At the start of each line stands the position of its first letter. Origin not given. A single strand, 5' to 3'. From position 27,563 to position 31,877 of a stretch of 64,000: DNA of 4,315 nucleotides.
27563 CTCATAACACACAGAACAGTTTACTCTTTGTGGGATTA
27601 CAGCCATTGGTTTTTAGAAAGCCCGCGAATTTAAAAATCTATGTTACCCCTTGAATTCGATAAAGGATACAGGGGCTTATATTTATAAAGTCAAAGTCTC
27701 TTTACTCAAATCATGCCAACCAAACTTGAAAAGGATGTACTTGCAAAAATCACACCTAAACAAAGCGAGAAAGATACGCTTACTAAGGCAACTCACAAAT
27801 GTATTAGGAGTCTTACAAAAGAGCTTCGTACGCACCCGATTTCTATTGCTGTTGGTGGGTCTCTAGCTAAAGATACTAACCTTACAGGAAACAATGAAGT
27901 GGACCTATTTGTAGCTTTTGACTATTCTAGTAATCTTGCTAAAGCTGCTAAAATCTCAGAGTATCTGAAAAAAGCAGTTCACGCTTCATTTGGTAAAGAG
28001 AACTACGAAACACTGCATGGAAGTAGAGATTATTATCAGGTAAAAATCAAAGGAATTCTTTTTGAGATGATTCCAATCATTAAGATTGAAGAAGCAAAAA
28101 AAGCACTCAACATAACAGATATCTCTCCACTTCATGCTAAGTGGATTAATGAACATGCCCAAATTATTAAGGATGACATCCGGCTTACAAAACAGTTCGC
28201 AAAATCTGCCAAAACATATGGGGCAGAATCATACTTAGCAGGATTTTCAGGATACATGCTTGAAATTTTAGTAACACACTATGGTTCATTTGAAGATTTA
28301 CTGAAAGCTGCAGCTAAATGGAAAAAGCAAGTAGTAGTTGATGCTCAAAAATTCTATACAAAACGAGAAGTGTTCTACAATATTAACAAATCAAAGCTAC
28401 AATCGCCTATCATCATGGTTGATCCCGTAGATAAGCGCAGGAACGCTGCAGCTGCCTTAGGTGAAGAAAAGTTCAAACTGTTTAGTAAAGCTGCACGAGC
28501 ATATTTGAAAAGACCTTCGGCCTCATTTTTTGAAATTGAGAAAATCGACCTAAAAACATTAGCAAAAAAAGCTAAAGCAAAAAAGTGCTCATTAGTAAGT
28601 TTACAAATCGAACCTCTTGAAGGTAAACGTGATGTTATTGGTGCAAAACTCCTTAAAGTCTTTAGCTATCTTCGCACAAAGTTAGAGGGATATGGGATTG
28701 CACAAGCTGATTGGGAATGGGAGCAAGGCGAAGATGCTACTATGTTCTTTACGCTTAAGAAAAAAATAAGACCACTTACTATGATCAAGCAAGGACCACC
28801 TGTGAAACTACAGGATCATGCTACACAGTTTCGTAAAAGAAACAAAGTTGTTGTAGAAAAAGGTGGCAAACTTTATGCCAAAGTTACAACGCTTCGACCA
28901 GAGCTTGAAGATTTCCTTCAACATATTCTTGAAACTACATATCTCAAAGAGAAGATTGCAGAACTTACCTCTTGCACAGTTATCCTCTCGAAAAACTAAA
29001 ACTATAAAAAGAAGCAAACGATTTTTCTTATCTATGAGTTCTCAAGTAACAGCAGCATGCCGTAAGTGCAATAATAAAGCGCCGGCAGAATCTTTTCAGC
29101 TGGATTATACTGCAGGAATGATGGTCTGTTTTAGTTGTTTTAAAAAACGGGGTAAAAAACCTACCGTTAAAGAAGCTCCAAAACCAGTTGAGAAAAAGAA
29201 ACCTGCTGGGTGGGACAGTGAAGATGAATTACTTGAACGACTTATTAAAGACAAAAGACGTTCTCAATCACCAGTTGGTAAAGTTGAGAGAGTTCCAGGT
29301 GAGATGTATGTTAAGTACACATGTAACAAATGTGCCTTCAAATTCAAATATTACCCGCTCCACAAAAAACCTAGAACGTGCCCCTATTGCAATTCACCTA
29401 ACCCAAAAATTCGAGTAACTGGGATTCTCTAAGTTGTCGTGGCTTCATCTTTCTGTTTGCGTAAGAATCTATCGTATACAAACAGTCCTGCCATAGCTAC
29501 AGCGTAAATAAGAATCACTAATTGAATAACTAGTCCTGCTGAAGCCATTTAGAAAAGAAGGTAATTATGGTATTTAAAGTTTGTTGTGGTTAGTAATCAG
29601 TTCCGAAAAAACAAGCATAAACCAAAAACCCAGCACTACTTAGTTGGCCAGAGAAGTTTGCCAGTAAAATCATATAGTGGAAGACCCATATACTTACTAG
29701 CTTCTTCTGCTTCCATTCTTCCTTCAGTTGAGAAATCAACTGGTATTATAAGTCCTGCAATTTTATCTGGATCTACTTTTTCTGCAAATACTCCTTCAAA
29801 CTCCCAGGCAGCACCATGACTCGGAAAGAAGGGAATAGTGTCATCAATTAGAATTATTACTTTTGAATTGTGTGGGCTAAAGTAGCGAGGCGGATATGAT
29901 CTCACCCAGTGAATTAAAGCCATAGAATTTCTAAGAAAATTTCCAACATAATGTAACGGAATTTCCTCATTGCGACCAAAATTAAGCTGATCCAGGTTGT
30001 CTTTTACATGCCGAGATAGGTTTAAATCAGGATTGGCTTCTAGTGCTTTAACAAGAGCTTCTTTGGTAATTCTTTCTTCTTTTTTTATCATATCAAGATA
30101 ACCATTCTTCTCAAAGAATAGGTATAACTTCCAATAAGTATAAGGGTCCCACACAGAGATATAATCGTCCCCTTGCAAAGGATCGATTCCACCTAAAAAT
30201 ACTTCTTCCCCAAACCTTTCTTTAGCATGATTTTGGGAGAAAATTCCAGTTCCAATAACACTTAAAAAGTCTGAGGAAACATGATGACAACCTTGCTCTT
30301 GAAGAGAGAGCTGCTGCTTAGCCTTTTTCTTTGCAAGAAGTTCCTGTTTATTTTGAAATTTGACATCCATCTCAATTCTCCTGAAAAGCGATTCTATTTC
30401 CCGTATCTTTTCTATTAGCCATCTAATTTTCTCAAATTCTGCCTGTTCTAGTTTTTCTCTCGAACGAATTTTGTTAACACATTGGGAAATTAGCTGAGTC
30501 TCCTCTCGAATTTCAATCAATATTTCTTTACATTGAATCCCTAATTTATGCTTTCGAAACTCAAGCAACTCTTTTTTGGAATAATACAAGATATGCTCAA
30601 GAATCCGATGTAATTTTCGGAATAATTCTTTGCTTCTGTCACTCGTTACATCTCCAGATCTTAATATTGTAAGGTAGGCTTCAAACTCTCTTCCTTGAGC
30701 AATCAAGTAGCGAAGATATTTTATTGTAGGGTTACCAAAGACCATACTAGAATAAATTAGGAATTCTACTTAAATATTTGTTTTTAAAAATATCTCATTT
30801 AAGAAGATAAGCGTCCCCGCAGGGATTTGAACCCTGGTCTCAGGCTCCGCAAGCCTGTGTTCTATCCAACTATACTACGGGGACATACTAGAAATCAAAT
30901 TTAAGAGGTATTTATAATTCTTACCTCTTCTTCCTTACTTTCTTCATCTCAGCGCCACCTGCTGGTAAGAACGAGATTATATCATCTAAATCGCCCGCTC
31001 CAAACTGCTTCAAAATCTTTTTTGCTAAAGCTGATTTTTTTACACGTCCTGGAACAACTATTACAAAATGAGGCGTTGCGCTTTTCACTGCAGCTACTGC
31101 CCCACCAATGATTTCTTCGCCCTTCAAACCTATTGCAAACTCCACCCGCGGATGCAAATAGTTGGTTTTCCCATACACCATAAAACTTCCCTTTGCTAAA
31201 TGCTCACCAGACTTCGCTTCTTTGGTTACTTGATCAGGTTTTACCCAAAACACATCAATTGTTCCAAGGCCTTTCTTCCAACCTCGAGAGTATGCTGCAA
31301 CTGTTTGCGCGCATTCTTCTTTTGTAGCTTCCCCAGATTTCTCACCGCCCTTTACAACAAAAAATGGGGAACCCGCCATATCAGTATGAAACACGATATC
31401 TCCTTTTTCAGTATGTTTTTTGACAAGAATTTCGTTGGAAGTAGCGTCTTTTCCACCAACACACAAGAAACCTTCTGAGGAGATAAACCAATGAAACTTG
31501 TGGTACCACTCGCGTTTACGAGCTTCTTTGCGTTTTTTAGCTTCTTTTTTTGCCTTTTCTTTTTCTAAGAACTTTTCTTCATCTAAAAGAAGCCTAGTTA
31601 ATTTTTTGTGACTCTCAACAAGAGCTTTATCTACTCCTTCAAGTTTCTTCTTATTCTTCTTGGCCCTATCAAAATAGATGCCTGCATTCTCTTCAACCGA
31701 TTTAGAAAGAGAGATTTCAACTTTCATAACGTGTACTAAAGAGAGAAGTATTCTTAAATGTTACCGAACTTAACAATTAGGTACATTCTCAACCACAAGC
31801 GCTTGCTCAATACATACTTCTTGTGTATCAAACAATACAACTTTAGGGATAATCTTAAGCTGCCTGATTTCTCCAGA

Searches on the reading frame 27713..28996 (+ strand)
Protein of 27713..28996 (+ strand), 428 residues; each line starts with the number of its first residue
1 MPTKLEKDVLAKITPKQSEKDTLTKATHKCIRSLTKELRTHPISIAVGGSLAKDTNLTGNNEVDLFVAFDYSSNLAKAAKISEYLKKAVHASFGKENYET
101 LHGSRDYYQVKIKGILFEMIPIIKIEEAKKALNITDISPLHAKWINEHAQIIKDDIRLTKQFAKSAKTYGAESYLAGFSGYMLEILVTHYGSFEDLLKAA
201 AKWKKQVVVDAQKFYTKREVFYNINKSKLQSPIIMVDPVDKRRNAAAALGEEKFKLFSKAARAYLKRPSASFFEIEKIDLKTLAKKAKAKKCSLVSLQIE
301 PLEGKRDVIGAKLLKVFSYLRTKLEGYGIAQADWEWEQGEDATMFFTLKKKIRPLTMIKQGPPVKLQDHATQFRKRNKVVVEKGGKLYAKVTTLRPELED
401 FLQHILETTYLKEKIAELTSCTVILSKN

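Call 68: search_protein_families(library=pfam, proteins=[window:27713-28996:+], max_evalue=0.001)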
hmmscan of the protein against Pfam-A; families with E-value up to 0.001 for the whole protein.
window:27713-28996:+ (428 aa): 3 families
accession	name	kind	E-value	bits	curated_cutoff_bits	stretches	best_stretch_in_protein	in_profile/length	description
PF09249.16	tRNA_NucTransf2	-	2.4e-38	131.3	27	1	154-274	1-113/113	tRNA nucleotidyltransferase, second domain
PF18144.7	SMODS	-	9e-07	29.7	26.5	1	8-137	9-143/164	Second Messenger Oligonucleotide or Dinucleotide Synthetase domain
PF01909.29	NTP_transf_2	-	0.00012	22.8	21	1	36-115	6-67/93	Nucleotidyltransferase domain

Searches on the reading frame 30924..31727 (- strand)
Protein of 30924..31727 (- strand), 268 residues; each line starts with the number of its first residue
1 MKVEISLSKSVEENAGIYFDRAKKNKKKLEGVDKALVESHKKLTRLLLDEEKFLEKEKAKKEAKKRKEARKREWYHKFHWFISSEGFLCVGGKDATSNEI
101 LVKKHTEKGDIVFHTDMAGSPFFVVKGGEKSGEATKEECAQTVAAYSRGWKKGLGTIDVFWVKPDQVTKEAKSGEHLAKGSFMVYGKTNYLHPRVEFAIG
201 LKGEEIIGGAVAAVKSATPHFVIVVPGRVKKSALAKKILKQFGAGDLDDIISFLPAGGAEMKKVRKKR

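Call 68: search_protein_families(library=pfam, proteins=[window:30924-31727:-], max_evalue=0.001)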
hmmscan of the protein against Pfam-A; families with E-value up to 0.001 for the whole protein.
window:30924-31727:- (268 aa): 1 family
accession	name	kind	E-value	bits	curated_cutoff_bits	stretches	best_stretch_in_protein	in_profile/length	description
PF05670.18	NFACT-R_1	-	1.6e-33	116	29.8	1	77-186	1-112/112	NFACT protein RNA binding domain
